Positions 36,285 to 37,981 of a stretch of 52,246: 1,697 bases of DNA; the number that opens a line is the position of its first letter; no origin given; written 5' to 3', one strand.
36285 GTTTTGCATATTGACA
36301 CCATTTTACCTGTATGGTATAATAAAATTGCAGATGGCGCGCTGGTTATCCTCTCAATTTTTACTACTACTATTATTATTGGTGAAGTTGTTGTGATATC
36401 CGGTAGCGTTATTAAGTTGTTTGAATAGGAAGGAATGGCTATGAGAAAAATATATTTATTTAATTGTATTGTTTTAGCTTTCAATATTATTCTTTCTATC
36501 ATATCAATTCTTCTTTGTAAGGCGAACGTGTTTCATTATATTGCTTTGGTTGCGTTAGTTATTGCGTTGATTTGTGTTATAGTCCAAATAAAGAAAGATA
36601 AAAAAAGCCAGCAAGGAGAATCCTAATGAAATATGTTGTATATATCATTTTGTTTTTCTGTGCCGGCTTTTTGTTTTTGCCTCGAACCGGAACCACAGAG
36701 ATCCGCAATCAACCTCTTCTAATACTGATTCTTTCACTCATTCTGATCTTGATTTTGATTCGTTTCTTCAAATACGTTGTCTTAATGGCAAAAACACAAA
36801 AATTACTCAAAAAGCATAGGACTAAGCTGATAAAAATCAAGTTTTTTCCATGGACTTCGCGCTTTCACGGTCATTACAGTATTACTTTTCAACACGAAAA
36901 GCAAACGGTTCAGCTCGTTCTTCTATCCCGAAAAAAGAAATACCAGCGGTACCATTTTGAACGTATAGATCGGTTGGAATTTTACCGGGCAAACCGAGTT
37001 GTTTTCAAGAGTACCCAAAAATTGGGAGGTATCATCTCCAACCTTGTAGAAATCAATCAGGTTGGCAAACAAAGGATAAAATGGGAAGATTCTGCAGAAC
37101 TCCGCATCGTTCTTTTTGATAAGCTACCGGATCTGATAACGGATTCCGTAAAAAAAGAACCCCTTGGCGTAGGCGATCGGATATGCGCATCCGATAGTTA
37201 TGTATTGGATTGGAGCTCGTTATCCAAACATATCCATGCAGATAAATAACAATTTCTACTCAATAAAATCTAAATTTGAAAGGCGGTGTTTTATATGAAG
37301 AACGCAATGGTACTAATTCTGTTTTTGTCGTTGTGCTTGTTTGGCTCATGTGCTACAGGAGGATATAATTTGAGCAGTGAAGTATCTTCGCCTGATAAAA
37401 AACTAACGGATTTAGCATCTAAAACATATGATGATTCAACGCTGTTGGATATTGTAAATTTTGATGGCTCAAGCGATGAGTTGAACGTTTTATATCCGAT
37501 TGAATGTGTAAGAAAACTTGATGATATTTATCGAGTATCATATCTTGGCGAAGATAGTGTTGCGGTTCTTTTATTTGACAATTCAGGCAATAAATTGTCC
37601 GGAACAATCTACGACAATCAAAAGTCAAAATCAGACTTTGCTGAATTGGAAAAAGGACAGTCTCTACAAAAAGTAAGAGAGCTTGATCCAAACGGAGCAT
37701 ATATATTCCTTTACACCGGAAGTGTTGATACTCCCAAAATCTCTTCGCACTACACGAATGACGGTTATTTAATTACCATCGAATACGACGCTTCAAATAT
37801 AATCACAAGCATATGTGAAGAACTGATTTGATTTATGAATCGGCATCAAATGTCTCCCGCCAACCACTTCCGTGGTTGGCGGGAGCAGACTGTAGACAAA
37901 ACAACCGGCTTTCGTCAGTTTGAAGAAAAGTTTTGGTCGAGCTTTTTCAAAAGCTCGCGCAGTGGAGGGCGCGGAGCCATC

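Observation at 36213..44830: AT-rich 8.6-kb island made of four hairpin-bounded, promoter-headed cassettes encoding 15 small orphan proteins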

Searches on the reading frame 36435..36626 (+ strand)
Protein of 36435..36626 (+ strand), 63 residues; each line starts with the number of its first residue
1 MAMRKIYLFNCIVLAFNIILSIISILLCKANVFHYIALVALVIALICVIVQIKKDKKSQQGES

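Call 9: search_protein_families(library=pfam, max_evalue=0.1, proteins=[window:36435-36626:+])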
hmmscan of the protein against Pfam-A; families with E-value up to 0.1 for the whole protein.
window:36435-36626:+ (63 aa): 7 families
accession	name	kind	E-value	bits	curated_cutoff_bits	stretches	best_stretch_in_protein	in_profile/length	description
PF11877.13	DUF3397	-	0.0019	18.8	25.9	1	5-57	30-82/112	Protein of unknown function (DUF3397)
PF17260.7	DUF5326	-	0.017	15.8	27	1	16-59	26-67/70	Family of unknown function (DUF5326)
PF07242.16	DUF1430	-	0.019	15.7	28.2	1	12-58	46-93/100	Protein of unknown function (DUF1430)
PF19530.4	Ndh2_N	-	0.027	15.2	27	1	8-56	16-66/100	NAD(P)H-quinone oxidoreductase subunit 2 N-terminal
PF10225.14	NEMP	-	0.077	13.1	28.7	1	5-50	8-53/249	NEMP family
PF14015.11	DUF4231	-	0.086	13.7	24.7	1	4-51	15-59/103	Protein of unknown function (DUF4231)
PF20990.2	DUF2207_C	-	0.091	12.9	33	1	10-51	138-182/247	Predicted membrane protein (DUF2207) C-terminal domain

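Call 31: search_protein_families(library=padloc, max_evalue=0.1, proteins=[window:36441-36626:+])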
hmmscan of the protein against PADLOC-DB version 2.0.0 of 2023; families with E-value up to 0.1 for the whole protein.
window:36441-36626:+ (61 aa): 0 families

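Call 34: search_protein_families(library=ncbifam, max_evalue=0.1, proteins=[window:36441-36626:+])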
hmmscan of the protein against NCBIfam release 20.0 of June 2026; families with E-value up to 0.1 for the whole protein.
window:36441-36626:+ (61 aa): 2 families
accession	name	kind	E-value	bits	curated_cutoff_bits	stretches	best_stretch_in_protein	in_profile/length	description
NF004446.0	PRK05777.2-4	equivalog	0.0031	16.7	590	1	8-56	17-68/502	NADH-quinone oxidoreductase subunit NuoN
NF052643.1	CPBP_SdpC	equivalog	0.037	13.7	300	1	4-57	15-67/253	peptidoglycan release complex CPBP-like subunit SdpC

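Call 39: search_protein_families(library=phrogs, max_evalue=0.01, proteins=[window:36441-36626:+])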
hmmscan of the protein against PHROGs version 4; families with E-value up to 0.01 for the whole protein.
window:36441-36626:+ (61 aa): 1 family
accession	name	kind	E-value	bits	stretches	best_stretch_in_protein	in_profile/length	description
phrog_15109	-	unknown function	0.0027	18.3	1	17-56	29-68/280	-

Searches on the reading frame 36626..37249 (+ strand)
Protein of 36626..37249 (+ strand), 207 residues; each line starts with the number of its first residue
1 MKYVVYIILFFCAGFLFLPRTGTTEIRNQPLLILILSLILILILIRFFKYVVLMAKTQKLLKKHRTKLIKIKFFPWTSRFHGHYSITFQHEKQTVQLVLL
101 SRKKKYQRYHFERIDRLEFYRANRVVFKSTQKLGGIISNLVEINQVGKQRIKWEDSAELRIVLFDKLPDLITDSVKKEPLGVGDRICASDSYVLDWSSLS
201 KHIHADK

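Call 9: search_protein_families(library=pfam, max_evalue=0.1, proteins=[window:36626-37249:+])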
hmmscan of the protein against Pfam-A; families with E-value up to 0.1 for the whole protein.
window:36626-37249:+ (207 aa): 0 families

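Call 24: list_cluster_members(proteins=[window:36626-37246:+, window:37295-37828:+, window:38314-38889:+, window:39087-39731:+, window:39799-40218:+, window:41935-42399:+, window:43245-43535:+, window:43582-44307:+, window:42969-43205:+, window:41504-41875:+])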
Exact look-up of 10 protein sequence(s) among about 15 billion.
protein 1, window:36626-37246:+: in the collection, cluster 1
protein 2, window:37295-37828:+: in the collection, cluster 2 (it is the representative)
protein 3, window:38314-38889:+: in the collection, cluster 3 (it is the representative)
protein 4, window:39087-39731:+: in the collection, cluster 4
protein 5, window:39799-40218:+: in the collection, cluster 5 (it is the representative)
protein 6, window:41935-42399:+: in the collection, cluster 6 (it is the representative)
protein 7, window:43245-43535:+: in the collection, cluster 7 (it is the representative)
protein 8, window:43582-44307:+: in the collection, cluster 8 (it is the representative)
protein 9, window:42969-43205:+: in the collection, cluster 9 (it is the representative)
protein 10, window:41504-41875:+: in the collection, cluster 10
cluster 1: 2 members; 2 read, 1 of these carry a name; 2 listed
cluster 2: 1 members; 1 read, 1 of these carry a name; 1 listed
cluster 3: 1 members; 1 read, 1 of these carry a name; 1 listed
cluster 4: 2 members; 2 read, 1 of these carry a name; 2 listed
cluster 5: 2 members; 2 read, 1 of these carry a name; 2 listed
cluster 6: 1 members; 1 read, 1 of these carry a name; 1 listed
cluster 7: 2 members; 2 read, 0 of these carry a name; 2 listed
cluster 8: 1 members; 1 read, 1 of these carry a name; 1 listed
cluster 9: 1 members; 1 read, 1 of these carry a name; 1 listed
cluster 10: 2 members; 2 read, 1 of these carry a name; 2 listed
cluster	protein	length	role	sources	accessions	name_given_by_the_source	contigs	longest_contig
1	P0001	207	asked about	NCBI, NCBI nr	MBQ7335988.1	MAG: hypothetical protein IJW92_05910 [Clostridia bacterium] | hypothetical protein [Clostridia bacterium]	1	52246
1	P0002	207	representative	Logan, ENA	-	-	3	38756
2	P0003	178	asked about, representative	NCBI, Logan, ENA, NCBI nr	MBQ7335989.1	MAG: hypothetical protein IJW92_05915 [Clostridia bacterium] | hypothetical protein [Clostridia bacterium]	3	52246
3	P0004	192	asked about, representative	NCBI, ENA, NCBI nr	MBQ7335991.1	MAG: hypothetical protein IJW92_05925 [Clostridia bacterium] | hypothetical protein [Clostridia bacterium]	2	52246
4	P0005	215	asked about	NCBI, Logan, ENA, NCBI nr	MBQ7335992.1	MAG: hypothetical protein IJW92_05930 [Clostridia bacterium] | hypothetical protein [Clostridia bacterium]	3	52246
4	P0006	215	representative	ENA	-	-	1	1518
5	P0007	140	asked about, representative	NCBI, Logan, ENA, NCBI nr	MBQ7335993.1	MAG: hypothetical protein IJW92_05935 [Clostridia bacterium] | hypothetical protein [Clostridia bacterium]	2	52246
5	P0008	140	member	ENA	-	-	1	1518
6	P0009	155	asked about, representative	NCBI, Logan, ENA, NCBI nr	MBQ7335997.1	MAG: hypothetical protein IJW92_05955 [Clostridia bacterium] | hypothetical protein [Clostridia bacterium]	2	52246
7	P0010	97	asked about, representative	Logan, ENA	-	-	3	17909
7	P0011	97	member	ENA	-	-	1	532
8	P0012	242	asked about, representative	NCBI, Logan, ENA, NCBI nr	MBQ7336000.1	MAG: hypothetical protein IJW92_05970 [Clostridia bacterium] | hypothetical protein [Clostridia bacterium]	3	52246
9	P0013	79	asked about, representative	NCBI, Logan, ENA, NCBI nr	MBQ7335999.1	MAG: hypothetical protein IJW92_05965 [Clostridia bacterium] | hypothetical protein [Clostridia bacterium]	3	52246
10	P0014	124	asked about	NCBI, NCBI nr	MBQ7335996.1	MAG: hypothetical protein IJW92_05950 [Clostridia bacterium] | hypothetical protein [Clostridia bacterium]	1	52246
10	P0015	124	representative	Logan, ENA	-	-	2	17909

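Call 31: search_protein_families(library=padloc, max_evalue=0.1, proteins=[window:36626-37249:+])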
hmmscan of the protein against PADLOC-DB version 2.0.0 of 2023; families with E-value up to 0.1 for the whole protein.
window:36626-37249:+ (207 aa): 0 families

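Call 34: search_protein_families(library=ncbifam, max_evalue=0.1, proteins=[window:36626-37249:+])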
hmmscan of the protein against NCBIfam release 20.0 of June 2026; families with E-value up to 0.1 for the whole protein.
window:36626-37249:+ (207 aa): 0 families

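Call 39: search_protein_families(library=phrogs, max_evalue=0.01, proteins=[window:36626-37249:+])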
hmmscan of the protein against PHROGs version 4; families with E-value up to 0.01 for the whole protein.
window:36626-37249:+ (207 aa): 0 families

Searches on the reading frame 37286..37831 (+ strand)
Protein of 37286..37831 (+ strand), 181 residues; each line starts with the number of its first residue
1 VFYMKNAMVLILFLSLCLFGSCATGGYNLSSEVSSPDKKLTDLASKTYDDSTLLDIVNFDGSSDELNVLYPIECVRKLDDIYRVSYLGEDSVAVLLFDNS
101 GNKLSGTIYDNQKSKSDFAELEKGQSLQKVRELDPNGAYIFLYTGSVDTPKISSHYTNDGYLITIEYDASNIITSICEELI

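Call 9: search_protein_families(library=pfam, max_evalue=0.1, proteins=[window:37286-37831:+])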
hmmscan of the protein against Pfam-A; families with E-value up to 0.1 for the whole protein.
window:37286-37831:+ (181 aa): 0 families

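Call 31: search_protein_families(library=padloc, max_evalue=0.1, proteins=[window:37295-37831:+])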
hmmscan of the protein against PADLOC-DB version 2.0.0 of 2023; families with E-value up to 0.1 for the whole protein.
window:37295-37831:+ (178 aa): 0 families

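Call 34: search_protein_families(library=ncbifam, max_evalue=0.1, proteins=[window:37295-37831:+])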
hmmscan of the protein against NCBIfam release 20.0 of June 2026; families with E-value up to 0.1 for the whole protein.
window:37295-37831:+ (178 aa): 0 families

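Call 39: search_protein_families(library=phrogs, max_evalue=0.01, proteins=[window:37295-37831:+])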
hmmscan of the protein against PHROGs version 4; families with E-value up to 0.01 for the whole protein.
window:37295-37831:+ (178 aa): 0 families

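Call 69: find_related_loci(query=A2, collection=metagenome_contigs, flank=8000)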
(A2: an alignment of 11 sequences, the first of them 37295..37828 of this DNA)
Query A2 (178 aa) in metagenome_contigs; peptide patterns used: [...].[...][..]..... (x = any residue, [..] = any of these).
157 stretches matched a pattern; 75 encode a relative of the query (tblastn E <= 1e-3); 75 distinct loci.
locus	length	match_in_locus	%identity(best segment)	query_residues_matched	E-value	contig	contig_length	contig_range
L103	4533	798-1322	61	3-178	7e-67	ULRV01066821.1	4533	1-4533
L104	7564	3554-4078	61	3-178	7e-67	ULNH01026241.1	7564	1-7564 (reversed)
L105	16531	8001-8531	59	2-178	1e-66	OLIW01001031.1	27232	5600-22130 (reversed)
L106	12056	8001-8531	59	2-178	1e-66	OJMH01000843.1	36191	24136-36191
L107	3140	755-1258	60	8-178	2e-66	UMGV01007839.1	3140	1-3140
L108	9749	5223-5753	59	2-178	9e-66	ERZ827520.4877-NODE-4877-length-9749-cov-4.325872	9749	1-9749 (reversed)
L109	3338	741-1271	59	2-178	7e-66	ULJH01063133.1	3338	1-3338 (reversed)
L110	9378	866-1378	59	5-178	3e-65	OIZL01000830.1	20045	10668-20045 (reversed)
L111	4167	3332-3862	58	2-178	2e-65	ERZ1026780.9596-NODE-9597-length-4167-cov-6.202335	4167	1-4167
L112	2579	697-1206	59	6-178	7e-66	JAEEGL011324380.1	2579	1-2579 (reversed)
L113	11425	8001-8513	57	5-178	3e-64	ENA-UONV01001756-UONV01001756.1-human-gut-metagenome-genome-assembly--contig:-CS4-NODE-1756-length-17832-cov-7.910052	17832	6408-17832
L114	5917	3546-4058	57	5-178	3e-64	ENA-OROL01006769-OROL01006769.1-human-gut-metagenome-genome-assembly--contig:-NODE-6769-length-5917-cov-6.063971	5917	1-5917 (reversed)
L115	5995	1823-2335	57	5-178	3e-64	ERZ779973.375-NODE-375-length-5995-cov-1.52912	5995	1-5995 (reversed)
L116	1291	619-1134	61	4-178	1e-67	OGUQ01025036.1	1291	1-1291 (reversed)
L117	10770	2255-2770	61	4-178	2e-63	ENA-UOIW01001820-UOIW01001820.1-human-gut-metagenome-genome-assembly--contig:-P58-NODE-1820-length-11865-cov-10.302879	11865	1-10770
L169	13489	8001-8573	41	1-178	2e-42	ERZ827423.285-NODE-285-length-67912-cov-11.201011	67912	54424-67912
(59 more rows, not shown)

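Call 84: search_solved_structures(query=A1, max_evalue=1, show_alignments=1)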
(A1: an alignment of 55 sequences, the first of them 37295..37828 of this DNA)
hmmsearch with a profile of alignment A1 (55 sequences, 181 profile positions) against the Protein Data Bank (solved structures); distinct sequences matched with E-value up to 1: 6.
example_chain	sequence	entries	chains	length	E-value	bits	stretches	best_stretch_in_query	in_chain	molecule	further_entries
2qf4_A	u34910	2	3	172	0.053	16.2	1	116-177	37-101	Cell shape determining protein MreC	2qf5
9e78_5G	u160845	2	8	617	0.28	13.9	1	22-83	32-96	distal DC2 | ODAD1 central coiled coil region domain-containing protein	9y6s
7v5y_E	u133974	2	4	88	0.61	12.8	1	30-91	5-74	Putative mRNA interferase YoeB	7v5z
7v6w_F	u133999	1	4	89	0.63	12.7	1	29-91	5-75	Putative mRNA interferase YoeB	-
9fct_B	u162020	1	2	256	0.92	12.2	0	4-38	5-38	DUF4465 domain-containing protein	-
2wvo_A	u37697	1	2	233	0.98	12.1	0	40-79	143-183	SMALL S PROTEIN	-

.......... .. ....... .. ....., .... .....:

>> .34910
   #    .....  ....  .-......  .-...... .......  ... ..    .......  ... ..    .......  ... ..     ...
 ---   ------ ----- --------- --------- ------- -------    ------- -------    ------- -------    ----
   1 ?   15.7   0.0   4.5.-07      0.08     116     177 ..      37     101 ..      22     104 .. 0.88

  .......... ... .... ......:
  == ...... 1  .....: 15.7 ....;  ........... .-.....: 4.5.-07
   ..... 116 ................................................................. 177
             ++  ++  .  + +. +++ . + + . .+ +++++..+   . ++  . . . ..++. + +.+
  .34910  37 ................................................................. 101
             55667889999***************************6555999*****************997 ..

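Call 104: search_protein_families(library=pfam, max_evalue=0.01, proteins=[L105:8813-9133:+, L105:10383-10829:+, L105:11144-11875:+, L108:6198-6716:+, L108:6930-7379:+, L108:3511-4104:+])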
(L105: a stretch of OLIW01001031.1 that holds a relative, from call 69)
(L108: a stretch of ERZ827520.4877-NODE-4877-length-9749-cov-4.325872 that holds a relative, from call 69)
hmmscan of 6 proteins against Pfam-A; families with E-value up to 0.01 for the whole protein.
L105:8813-9133:+ (106 aa): 0 families

L105:10383-10829:+ (148 aa): 0 families

L105:11144-11875:+ (243 aa): 0 families

L108:6198-6716:+ (172 aa): 1 family
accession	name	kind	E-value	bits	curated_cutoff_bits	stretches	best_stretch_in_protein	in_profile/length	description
PF13162.11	DUF3997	-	0.0025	18.5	25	1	51-158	1-103/107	Protein of unknown function (DUF3997)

L108:6930-7379:+ (149 aa): 0 families

L108:3511-4104:+ (197 aa): 0 families

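Call 115: predict_structure(protein=window:37295-37828:+)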
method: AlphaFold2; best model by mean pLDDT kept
length: 178 residues; sequences in the alignment: 1
mean_pLDDT: 36.6   pTM: 0.26
mean pLDDT of the five models: 36.6, 35.4, 35.3, 32.4, 31.4
residues with pLDDT >= 90: 0; 70-90: 0; 50-70: 15; < 50: 163
segments of 3 or more residues with pLDDT < 50: 18-178
pLDDT, mean of each block of 10 residues (from residue 1): 57 51 34 29 29 29 25 32 40 44 45 36 28 30 39 39 39 30
secondary structure, 60 per line:
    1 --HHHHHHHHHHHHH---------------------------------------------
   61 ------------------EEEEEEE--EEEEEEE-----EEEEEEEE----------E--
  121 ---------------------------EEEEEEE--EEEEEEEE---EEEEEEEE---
elements in order: H3-15 E79-85 E88-94 E100-107 E148-154 E157-164 E168-175

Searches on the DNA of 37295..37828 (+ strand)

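Call 77: search_rna_families(source=L105, start=4300, end=11300, threshold=evalue, max_evalue=0.1)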
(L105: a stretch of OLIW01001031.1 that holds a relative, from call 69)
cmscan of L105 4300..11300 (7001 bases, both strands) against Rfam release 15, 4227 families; matches with E-value up to 0.1: 2.
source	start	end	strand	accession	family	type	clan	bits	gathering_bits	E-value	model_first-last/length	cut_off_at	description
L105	4912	4990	-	RF03259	MIR1514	Gene; miRNA;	-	29.2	90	0.038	1-110/110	no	MIR1514 microRNA precursor family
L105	4340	4435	-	RF00512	Leu_leader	Cis-reg; leader;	-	25.3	50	0.064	1-148/148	no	Leucine operon leader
